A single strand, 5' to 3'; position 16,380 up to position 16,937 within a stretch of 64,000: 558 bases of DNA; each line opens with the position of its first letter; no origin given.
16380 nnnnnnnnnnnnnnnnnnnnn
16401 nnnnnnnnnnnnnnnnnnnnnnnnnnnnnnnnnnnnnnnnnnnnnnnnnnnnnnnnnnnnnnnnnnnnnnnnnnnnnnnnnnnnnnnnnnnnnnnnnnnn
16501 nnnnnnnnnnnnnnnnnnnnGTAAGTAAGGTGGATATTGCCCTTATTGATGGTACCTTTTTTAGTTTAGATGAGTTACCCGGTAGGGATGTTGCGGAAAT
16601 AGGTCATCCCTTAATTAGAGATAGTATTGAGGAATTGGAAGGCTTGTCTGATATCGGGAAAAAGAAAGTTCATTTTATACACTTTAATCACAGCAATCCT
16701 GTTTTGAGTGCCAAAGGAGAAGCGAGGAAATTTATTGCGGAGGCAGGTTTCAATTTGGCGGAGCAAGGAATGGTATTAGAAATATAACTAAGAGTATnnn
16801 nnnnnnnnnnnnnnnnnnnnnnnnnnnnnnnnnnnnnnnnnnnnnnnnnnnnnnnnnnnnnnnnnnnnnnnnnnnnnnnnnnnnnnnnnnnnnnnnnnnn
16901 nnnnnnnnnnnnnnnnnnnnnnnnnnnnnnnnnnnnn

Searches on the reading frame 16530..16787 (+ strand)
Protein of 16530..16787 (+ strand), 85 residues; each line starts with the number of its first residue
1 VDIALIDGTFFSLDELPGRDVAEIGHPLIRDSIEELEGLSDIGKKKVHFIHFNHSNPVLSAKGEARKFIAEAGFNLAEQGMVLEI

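Call 92: search_protein_families(library=ncbifam, proteins=[window:16530-16787:+], max_evalue=0.01)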
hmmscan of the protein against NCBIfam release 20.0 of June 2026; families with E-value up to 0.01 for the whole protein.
window:16530-16787:+ (85 aa): 1 family
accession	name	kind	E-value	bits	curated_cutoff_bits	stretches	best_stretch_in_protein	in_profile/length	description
TIGR02108.2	PQQ_syn_pqqB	equivalog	2.5e-14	53.4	245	1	2-84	210-297/298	pyrroloquinoline quinone biosynthesis protein PqqB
